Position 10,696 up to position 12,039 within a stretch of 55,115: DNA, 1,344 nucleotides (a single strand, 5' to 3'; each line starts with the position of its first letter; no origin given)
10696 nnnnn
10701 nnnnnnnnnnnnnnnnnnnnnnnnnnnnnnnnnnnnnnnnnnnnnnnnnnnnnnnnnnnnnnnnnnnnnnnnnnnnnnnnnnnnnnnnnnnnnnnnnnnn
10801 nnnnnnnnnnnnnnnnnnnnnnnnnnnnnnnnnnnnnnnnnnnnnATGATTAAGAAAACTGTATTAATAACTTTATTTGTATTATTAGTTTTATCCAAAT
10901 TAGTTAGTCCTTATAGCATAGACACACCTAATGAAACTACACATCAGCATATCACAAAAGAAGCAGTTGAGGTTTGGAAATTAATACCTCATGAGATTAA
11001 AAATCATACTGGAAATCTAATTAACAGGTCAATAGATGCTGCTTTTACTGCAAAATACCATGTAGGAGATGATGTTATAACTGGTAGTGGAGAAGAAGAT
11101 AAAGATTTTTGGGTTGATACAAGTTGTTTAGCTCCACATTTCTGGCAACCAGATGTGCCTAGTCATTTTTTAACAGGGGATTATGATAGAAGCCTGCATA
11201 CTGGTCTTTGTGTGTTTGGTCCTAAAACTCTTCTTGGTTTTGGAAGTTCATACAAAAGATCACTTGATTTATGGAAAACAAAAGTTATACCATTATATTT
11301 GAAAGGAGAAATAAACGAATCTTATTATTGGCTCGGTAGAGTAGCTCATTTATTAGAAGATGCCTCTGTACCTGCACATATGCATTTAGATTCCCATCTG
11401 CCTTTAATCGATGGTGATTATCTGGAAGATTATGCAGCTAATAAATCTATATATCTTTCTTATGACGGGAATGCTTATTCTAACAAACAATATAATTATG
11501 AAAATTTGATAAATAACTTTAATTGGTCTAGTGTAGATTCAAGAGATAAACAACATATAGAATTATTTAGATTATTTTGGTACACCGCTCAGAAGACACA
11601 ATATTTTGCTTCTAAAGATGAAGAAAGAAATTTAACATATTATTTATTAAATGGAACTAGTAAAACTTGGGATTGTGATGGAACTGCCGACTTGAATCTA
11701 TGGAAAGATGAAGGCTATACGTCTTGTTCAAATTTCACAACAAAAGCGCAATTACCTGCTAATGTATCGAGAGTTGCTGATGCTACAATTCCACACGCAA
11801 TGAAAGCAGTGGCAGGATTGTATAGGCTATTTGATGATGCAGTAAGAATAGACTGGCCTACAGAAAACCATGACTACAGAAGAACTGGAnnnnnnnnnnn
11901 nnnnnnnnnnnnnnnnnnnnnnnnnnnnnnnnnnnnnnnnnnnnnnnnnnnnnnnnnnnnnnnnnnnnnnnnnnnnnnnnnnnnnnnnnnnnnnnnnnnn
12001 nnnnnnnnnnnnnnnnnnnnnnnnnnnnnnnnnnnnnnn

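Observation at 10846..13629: Secreted Zn-phospholipase-C-like domain fused to an eight-loop FG-GAP propeller and Ig domain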

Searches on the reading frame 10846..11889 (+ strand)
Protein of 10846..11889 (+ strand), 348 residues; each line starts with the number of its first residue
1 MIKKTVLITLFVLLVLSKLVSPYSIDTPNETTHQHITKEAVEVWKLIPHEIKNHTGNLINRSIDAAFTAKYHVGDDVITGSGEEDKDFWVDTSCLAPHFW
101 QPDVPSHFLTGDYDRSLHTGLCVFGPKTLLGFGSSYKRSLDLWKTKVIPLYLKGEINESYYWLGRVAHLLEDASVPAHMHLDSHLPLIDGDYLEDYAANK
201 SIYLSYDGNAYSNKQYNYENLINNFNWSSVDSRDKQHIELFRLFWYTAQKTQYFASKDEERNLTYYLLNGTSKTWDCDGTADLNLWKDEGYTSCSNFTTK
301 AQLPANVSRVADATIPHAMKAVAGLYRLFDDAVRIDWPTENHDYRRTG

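Call 5: search_protein_families(library=pfam, proteins=[window:10846-11889:+], max_evalue=10)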
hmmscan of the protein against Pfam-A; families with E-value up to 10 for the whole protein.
seq(348 aa): 0 families

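Call 6: search_solved_structures(query=window:10846-11889:+, max_evalue=10, show_alignments=3)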
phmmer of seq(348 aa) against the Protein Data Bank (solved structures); distinct sequences matched with E-value up to 10: 2.
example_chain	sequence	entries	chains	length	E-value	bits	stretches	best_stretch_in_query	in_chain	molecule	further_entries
4ep2_A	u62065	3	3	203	1.5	10.9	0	129-177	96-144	protease, tethered dimer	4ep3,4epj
4eq0_A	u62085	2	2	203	1.5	10.9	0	129-177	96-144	protease, tethered dimer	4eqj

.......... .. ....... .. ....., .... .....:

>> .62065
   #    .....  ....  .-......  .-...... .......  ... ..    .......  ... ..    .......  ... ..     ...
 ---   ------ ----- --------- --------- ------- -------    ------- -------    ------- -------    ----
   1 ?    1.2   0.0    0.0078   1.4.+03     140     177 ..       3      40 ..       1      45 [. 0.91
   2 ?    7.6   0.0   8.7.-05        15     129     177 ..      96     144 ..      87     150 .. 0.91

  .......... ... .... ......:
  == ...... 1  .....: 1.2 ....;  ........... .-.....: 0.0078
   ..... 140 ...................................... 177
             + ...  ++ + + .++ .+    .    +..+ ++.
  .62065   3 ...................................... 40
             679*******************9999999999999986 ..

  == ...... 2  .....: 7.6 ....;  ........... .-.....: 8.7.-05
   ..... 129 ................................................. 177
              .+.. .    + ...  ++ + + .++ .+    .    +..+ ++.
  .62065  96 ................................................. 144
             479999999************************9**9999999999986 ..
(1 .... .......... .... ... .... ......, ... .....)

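Call 7: find_homologous_proteins(query=window:10912-11889:+, max_evalue=0.01)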
Query seq(326 aa) (326 aa): 74 proteins with E <= 0.01 among 978 candidates.
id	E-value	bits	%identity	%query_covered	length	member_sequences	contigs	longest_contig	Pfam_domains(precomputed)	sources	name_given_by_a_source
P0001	3.7e-104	367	55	100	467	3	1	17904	-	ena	-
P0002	4.6e-103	363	56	96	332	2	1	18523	-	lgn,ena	-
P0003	1.7e-96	341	51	100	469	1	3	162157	-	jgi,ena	-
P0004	9.6e-96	339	54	100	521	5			PF13360.14,PF13517.13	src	-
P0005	6.8e-93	330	51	100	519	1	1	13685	PF13517.13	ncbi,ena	-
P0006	5.6e-83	297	48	100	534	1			PF13360.14,PF13517.13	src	-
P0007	2.7e-81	291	49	100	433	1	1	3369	-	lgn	-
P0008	1.5e-76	276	47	100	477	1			-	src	-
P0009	3.4e-74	268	50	84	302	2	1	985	-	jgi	-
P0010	3.6e-74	268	49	100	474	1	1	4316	-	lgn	-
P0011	2.0e-70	256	45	100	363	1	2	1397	-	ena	-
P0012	1.6e-69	253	48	97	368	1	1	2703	-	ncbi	-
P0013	7.4e-69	250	48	92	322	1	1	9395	-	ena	-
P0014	1.0e-68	250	46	100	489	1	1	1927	-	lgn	-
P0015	2.9e-63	232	44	100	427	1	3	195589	-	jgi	-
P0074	5.7e-8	50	29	63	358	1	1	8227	PF00882.25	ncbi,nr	ncbi:MAG: hypothetical protein Q8R37_05300, partial [Nanoarchaeota archaeon]|nr:hypothetical protein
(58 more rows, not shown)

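Call 9: search_solved_structures(query=A1, max_evalue=10, show_alignments=4)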
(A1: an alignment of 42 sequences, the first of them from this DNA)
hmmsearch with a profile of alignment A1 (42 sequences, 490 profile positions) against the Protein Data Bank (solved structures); distinct sequences matched with E-value up to 10: 6.
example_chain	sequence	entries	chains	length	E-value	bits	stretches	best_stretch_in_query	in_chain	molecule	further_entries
8cqm_A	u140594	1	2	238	3.2e-07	33.1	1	31-208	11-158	Phospholipase C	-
2fgn_A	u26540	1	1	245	0.00032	23.2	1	95-213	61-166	Phospholipase C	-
2huc_A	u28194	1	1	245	0.00035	23.1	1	95-213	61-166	Phospholipase C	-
1p5x_A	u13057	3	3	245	0.00036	23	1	96-213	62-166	Phospholipase C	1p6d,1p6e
1ah7_A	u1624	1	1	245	0.00037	23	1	96-213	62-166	PHOSPHOLIPASE C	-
2ffz_A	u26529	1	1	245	0.00048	22.6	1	95-213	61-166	Phospholipase C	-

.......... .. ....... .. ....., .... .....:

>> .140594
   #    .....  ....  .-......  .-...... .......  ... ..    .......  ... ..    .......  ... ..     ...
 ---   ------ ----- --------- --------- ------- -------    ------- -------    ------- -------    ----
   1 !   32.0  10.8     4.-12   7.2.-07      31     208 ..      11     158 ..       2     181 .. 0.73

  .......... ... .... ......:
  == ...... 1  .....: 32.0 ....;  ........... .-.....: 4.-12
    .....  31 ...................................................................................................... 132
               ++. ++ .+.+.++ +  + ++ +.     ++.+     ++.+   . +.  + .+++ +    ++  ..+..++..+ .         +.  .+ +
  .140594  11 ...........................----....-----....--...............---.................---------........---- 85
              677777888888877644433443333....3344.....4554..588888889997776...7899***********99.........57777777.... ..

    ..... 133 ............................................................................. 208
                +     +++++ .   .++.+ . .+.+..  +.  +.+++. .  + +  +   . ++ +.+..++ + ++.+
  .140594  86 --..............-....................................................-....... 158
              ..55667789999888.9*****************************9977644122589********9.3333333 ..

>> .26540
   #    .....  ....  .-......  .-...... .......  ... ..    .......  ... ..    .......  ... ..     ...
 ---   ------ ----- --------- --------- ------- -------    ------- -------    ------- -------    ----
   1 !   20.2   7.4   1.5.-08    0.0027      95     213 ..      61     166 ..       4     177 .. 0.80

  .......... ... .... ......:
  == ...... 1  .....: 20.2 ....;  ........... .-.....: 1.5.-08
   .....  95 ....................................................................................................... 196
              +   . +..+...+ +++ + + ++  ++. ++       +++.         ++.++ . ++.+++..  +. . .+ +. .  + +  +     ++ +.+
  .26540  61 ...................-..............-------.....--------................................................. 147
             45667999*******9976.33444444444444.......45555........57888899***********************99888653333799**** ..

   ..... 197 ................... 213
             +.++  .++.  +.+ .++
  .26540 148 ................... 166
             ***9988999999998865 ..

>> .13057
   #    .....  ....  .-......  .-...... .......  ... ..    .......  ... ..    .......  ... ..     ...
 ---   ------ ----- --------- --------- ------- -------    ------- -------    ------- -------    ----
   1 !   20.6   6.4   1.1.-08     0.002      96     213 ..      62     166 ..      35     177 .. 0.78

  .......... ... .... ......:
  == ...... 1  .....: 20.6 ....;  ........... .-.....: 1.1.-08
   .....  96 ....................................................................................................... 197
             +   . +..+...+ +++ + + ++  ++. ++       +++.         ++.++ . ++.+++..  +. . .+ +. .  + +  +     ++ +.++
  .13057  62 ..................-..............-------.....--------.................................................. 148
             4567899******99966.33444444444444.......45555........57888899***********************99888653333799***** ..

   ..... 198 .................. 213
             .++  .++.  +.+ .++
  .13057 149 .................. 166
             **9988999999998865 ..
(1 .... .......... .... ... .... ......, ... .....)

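Call 10: search_protein_families(library=pfam, alignment_id=A1, max_evalue=1)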
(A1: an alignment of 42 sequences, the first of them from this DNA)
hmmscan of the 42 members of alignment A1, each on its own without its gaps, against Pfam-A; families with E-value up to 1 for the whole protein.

A. member 1, seq(326 aa): 0 families

B. families by the number of members that match (of 42 scanned): 29 families (the first 25 are shown)
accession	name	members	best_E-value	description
PF00882.24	Zn_dep_PLPC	22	1.8e-06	Zinc dependent phospholipase C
PF13517.12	FG-GAP_3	9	6e-10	FG-GAP-like repeat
PF01839.29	FG-GAP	6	3.2e-05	FG-GAP repeat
PF13360.13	PQQ_2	3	1.8e-07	Outer membrane protein assembly factor BamB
PF13570.13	Beta-prop_ACSF4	3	0.0016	Beta-alanine-activating enzyme, beta-propeller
PF25292.1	Beta-prop_CGLA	3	0.0082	Lambda-carrageenase beta-propeller domain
PF23727.1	Beta-prop_FAM234A_B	2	0.049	FAM234A/B beta-propeller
PF00404.24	Dockerin_1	1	1.9e-08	Dockerin type I domain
PF10342.15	Kre9_KNH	1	2e-06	Kre9/KNH-like N-terminal Ig-like domain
PF04932.20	Wzy_C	1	0.0078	O-Antigen ligase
PF17957.7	Big_7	1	0.015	Bacterial Ig domain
PF23494.1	bPH_10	1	0.016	YqeB-like bacterial PH domain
PF00036.39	EF-hand_1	1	0.023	EF hand domain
PF03823.19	Neurokinin_B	1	0.051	Neurokinin B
PF09372.15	PRANC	1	0.063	PRANC domain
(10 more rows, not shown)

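Call 19: predict_structure(alignment_id=A1)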
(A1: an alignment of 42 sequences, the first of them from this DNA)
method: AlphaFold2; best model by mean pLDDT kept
length: 326 residues; sequences in the alignment: 42
mean_pLDDT: 88.2   pTM: 0.90
mean pLDDT of the five models: 88.2, 87.6, 86.6, 85.7, 85.4
residues with pLDDT >= 90: 249; 70-90: 27; 50-70: 25; < 50: 25
segments of 3 or more residues with pLDDT < 50: 1-6, 68-71, 104-108, 315-322
pLDDT, mean of each block of 10 residues (from residue 1): 55 98 97 96 90 97 71 81 76 77 50 93 97 97 98 96 79 94 98 96 95 96 98 95 96 91 94 93 97 98 97 57 49
secondary structure, 60 per line:
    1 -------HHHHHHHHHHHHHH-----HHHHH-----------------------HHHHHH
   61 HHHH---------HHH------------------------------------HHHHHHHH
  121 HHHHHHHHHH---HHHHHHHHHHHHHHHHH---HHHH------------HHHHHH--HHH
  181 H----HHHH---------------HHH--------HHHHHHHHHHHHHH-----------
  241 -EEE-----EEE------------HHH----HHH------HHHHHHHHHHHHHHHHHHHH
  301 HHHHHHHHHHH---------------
elements in order: H8-21 H27-31 H55-64 H113-130 H134-150 H154-157 H170-175 H178-181 H186-189 H216-229 E242-244 E250-252 H281-311

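Call 21: fold_search(model_id=the predicted structure, library=pdb)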
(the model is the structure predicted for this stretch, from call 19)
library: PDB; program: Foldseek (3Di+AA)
matches with E <= 10: 29; with E <= 0.001: 4
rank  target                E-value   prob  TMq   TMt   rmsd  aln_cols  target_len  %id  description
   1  1olp_D                1.6e-04  1.00  0.51  0.46   7.3       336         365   18  Alpha Toxin from Clostridium Absonum (released 2003-10-23)
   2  2ffz                  3.9e-04  1.00  0.52  0.67   8.6       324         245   15  Structural Studies Examining the Substrate Specificity Profiles of PC-PLCBc Protein Variants (released 2006-03-28)
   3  2wxu                  6.4e-04  1.00  0.51  0.47   6.4       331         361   12  Clostridium perfringens alpha-toxin strain NCTC8237 mutant T74I (released 2009-11-17)
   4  2huc                  8.2e-04  1.00  0.52  0.67   8.3       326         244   15  Structural Studies Examining the Substrate Specificity Profiles of PC-PLCBc Protein Variants (released 2006-08-08)
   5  1olp_A                1.2e-03  1.00  0.49  0.44   6.4       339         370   15  Alpha Toxin from Clostridium Absonum (released 2003-10-23)
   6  1ah7                  1.3e-03  1.00  0.51  0.66   8.9       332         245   14  PHOSPHOLIPASE C FROM BACILLUS CEREUS (released 1997-12-10)
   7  1ca1                  2.3e-03  1.00  0.51  0.45   6.6       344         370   14  ALPHA-TOXIN FROM CLOSTRIDIUM PERFRINGENS (released 1999-05-04)
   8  2fgn                  3.0e-03  1.00  0.52  0.68   8.1       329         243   15  Structural Studies Examining the Substrate Specificity Profiles of PC-PLCBc Protein Variants (released 2006-03-28)
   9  1p5x                  3.3e-03  1.00  0.52  0.67   8.8       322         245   12  STRUCTURE OF THE D55N MUTANT OF PHOSPHOLIPASE C FROM BACILLUS CEREUS (released 2003-09-30)
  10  1kho_A                3.3e-03  1.00  0.49  0.44   7.3       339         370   15  Crystal Structure Analysis of Clostridium perfringens alpha-Toxin Isolated from Avian Strain SWCP (released 2002-06-19)
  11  2wxt                  3.5e-03  1.00  0.47  0.44   7.4       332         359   14  Clostridium perfringens alpha-toxin strain NCTC8237 (released 2009-11-17)
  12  8cqm_B                3.7e-03  1.00  0.46  0.63   9.9       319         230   14  Broad-range phospholipase C from Listeria monocytogenes (released 2023-10-18)
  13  2wy6_C                5.2e-03  1.00  0.47  0.43   7.4       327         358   14  Clostridium perfringens alpha-toxin strain NCTC8237 mutant T74I (released 2009-11-24)
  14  2wy6_B                6.1e-03  1.00  0.48  0.43   7.4       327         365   13  Clostridium perfringens alpha-toxin strain NCTC8237 mutant T74I (released 2009-11-24)
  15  8cqm_A                1.3e-02  1.00  0.46  0.65   8.9       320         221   15  Broad-range phospholipase C from Listeria monocytogenes (released 2023-10-18)
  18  3sng_A                2.9e-01  0.30  0.32  0.37   9.1       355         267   12  X-ray structure of fully glycosylated bifunctional nuclease TBN1 from Solanum lycopersicum (Tomato) (released 2012-07-04)
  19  5fba                  5.2e-01  0.51  0.41  0.48   7.2       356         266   12  S1 nuclease from Aspergillus oryzae in complex with phosphate (released 2016-12-28)
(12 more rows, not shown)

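Call 28: find_encoding_contigs(protein=P0003, flank=8000, max_places=3)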
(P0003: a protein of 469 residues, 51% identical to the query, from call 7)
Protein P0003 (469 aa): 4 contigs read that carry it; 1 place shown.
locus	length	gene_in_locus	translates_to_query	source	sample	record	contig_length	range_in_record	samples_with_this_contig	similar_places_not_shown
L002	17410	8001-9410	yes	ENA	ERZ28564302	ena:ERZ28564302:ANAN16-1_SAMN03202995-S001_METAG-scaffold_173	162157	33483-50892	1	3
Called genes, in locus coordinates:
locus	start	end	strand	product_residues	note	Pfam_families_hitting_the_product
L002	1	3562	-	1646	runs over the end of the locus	-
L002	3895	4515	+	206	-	-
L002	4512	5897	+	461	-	-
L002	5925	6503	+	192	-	-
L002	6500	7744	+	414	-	-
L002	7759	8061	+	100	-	-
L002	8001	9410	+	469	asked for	-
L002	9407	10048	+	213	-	-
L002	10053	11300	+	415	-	-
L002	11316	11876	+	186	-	-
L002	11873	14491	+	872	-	PF01839:FG-GAP (faint), PF14783:BBS2_Mid (faint), PF13517:FG-GAP_3 (weak)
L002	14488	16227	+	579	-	PF00801:PKD (faint), PF18911:PKD_4 (faint), PF00630:Filamin (faint), PF28321:Ig_MYOM1 (faint)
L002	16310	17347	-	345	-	PF00482:T2SSF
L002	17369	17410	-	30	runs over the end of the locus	-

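Call 40: search_protein_representatives(alignment_id=A3)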
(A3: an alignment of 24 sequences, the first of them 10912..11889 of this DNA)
Query: 24 sequences, 294 profile positions. Proteins with E-value up to 0.001 (for the whole library): 4353; up to 1e-10: 1143; up to 1e-30: 129. The best 150 are listed.
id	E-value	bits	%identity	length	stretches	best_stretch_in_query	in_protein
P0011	2.0e-103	362.2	-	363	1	6-288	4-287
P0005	5.3e-103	360.8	-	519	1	3-282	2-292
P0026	2.3e-100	352.1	-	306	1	7-279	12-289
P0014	7.8e-100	350.4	-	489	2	4-288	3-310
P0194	6.1e-99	347.5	-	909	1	2-284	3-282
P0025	9.4e-98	343.6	-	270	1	1-262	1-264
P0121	2.0e-97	342.5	-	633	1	4-287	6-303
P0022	2.3e-97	342.3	-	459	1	5-258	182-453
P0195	2.7e-97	342.1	-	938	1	4-283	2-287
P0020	3.1e-97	341.8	-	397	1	4-284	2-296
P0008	1.8e-96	339.3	-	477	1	6-289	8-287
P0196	3.5e-96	338.4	-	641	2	2-286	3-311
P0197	7.3e-96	337.4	-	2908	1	5-287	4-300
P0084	1.3e-95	336.5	-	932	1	7-283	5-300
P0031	2.9e-95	335.4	-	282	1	4-255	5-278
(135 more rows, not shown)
